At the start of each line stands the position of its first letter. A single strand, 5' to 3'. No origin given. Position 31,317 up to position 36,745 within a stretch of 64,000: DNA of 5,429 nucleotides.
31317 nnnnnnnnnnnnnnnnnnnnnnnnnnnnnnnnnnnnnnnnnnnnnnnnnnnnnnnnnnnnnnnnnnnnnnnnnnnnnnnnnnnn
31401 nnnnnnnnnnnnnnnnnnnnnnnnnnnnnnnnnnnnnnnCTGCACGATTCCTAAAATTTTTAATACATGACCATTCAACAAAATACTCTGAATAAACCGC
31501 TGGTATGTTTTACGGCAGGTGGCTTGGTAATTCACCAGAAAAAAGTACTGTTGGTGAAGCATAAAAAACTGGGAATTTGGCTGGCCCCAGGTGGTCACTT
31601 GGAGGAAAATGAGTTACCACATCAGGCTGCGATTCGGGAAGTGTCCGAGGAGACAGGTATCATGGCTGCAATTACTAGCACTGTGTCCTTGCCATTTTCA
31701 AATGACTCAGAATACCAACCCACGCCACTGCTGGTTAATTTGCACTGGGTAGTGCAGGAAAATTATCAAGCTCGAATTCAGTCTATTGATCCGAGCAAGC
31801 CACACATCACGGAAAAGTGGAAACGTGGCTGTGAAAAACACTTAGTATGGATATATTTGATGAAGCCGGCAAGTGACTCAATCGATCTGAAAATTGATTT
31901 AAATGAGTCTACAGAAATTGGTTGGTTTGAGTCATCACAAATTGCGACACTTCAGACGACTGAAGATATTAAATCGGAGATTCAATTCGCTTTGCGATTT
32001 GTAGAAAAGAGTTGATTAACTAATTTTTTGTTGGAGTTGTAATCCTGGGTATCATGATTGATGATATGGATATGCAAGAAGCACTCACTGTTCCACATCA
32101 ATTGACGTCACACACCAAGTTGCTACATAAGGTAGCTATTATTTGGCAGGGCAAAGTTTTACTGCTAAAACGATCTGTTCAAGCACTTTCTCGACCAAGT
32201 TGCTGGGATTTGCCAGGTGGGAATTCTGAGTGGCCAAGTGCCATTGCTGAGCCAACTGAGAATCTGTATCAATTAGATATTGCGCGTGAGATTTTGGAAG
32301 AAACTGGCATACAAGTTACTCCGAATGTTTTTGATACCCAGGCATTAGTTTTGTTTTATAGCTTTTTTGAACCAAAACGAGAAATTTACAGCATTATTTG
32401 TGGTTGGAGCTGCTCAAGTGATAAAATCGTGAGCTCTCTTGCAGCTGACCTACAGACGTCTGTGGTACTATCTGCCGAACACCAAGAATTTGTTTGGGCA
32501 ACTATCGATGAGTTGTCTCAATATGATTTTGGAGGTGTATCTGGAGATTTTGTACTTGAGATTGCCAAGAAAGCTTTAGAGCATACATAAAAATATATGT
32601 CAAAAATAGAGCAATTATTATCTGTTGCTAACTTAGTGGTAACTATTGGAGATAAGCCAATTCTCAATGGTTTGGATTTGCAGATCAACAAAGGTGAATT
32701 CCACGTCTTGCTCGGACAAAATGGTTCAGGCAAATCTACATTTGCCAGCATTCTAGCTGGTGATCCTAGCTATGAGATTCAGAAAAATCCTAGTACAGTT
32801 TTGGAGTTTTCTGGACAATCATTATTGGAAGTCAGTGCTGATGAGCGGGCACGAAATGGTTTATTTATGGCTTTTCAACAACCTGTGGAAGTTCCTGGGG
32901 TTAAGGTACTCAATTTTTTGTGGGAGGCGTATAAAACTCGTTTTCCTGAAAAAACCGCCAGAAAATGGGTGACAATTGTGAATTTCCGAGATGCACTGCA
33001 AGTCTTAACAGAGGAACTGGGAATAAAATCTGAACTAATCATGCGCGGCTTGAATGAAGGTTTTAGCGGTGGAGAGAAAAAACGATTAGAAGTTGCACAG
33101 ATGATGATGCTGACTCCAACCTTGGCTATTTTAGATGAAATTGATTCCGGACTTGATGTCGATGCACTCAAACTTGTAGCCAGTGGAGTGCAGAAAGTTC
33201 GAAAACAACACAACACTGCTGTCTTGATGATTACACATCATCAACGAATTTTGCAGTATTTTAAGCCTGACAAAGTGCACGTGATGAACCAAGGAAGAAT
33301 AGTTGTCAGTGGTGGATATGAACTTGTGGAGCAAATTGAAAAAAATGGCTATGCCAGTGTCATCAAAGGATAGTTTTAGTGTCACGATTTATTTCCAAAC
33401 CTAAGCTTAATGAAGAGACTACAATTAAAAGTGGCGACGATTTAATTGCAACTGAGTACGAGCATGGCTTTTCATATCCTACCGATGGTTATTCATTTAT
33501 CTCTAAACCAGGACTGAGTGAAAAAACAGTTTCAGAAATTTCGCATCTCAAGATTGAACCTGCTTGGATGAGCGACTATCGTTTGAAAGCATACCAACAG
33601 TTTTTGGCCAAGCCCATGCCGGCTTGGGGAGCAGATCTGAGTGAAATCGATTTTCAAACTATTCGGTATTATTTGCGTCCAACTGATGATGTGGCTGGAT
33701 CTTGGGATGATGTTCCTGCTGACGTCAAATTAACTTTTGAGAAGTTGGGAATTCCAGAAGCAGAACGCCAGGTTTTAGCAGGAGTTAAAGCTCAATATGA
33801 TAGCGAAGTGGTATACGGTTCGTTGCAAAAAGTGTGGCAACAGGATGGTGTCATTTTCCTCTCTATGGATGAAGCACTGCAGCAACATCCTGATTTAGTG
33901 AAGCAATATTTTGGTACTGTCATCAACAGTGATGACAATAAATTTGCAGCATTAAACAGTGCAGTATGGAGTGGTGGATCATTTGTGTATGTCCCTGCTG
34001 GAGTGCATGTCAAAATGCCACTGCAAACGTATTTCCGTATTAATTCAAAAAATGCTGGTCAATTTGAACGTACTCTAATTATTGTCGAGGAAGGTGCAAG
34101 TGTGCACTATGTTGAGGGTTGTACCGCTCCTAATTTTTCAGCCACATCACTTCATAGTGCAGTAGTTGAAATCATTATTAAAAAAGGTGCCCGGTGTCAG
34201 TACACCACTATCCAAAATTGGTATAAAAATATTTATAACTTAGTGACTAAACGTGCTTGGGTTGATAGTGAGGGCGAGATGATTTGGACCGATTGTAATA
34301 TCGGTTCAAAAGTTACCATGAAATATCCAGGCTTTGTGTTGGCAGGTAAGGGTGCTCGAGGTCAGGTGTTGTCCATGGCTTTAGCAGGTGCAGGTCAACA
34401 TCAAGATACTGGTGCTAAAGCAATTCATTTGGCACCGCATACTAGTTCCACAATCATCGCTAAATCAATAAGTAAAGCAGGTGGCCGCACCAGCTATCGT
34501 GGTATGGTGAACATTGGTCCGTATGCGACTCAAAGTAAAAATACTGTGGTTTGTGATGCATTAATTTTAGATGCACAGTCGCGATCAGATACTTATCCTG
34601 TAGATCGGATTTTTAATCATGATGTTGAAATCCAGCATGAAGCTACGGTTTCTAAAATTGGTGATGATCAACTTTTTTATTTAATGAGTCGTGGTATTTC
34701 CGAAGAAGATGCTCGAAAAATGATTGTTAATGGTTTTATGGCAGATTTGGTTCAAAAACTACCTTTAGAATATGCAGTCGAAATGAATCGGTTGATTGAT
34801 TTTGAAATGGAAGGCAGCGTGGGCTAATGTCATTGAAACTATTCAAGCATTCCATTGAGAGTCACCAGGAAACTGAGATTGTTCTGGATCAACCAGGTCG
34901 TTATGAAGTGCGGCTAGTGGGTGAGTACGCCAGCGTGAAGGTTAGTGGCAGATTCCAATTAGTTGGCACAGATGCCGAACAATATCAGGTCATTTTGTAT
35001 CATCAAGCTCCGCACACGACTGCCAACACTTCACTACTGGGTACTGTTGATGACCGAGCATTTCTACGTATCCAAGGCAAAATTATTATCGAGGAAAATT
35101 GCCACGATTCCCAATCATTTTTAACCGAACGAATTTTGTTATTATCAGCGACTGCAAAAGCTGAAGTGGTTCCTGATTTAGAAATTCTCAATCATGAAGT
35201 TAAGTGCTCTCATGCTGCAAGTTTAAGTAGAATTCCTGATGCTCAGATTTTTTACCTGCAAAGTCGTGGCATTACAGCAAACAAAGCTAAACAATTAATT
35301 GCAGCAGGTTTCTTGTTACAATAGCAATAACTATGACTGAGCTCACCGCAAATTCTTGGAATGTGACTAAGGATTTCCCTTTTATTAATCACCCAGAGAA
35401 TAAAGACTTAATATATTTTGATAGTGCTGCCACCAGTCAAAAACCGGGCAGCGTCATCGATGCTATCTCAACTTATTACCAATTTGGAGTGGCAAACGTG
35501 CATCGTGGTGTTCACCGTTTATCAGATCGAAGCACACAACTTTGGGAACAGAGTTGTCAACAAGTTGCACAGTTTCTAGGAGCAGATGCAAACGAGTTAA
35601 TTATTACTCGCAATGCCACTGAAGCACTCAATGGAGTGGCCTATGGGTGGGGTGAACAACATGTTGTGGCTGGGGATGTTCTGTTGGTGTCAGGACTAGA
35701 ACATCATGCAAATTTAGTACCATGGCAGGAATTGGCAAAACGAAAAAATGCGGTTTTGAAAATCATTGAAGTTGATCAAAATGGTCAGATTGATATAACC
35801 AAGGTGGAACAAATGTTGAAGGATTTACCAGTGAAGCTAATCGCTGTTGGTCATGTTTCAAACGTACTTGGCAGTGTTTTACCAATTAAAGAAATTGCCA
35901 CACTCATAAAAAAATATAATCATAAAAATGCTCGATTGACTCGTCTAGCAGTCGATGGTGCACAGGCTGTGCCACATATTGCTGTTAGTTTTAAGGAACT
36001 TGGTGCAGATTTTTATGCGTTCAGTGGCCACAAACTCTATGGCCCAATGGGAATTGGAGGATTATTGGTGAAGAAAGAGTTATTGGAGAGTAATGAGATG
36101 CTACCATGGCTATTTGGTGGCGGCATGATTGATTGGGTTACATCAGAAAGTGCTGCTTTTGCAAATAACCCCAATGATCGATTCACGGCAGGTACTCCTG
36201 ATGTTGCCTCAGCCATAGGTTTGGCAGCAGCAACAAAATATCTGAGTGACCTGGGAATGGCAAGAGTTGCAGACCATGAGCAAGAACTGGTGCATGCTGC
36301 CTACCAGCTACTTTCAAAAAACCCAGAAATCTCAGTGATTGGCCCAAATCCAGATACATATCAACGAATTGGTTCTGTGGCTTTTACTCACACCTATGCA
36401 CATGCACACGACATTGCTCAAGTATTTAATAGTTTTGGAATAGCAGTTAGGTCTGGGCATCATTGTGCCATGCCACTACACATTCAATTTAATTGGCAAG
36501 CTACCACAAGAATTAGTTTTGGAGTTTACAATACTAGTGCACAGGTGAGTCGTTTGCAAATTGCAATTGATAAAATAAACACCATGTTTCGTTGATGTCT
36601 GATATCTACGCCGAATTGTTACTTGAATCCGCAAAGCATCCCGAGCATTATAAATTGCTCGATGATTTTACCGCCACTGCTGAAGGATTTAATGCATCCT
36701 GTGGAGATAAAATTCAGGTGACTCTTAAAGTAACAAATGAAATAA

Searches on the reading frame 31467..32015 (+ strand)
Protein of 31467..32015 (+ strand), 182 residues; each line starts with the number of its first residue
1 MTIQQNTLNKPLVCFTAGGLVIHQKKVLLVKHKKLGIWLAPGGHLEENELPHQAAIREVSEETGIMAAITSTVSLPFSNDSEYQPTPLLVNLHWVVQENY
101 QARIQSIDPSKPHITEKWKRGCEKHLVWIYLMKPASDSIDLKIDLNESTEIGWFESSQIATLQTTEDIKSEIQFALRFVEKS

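Call 11: search_protein_families(library=pfam, proteins=[window:31467-32015:+])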
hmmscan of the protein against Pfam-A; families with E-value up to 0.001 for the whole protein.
window:31467-32015:+ (182 aa): 1 family
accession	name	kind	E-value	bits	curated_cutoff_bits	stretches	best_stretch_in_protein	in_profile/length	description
PF00293.34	NUDIX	-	3.4e-13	50.2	21.1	1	19-80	8-77/134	NUDIX domain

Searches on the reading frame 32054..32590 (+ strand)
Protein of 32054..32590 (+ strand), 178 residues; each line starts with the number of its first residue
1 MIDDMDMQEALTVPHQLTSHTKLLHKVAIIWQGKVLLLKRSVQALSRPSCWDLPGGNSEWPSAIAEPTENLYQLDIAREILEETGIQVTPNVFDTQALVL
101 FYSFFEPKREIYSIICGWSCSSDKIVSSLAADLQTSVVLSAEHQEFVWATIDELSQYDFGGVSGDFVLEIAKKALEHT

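Call 11: search_protein_families(library=pfam, proteins=[window:32054-32590:+])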
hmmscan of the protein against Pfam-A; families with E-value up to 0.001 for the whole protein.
window:32054-32590:+ (178 aa): 1 family
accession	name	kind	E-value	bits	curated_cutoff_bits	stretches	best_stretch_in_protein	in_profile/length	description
PF00293.34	NUDIX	-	2.5e-06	27.9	21.1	1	29-156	9-120/134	NUDIX domain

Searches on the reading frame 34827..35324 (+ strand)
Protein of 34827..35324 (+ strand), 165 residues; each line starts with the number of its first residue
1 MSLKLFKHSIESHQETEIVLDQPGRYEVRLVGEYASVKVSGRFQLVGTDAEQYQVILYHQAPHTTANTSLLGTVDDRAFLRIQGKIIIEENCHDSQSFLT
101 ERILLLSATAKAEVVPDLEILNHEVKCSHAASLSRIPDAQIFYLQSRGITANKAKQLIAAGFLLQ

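Call 11: search_protein_families(library=pfam, proteins=[window:34827-35324:+])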
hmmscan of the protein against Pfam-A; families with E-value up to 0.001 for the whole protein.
window:34827-35324:+ (165 aa): 1 family
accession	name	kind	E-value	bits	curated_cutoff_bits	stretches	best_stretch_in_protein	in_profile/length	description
PF01458.23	SUFBD_core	-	1.4e-34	120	27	1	26-162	96-232/232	SUF system FeS cluster assembly, SufBD core domain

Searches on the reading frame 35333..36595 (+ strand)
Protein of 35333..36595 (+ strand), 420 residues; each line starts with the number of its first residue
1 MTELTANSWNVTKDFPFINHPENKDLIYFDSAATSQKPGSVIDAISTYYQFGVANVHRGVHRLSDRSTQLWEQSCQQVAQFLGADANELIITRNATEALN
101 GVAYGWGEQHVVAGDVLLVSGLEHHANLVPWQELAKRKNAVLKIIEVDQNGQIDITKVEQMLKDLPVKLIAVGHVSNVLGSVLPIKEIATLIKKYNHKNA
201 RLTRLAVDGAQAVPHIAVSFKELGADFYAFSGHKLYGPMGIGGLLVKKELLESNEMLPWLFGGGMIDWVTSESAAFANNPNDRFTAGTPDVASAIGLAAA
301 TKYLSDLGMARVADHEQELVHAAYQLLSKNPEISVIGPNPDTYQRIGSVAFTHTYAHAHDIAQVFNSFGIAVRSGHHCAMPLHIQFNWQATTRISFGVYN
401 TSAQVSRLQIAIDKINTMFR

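Call 44: search_protein_families(library=pfam, proteins=[window:35333-36595:+])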
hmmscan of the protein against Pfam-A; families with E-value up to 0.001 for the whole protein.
window:35333-36595:+ (420 aa): 2 families
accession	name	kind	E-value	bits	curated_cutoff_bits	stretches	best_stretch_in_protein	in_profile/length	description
PF00266.25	Aminotran_5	-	1.7e-118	396.2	21.5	1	27-408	1-371/371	Aminotransferase class-V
PF00155.27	Aminotran_1_2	-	0.00015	21.5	19.7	1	76-199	49-179/361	Aminotransferase class I and II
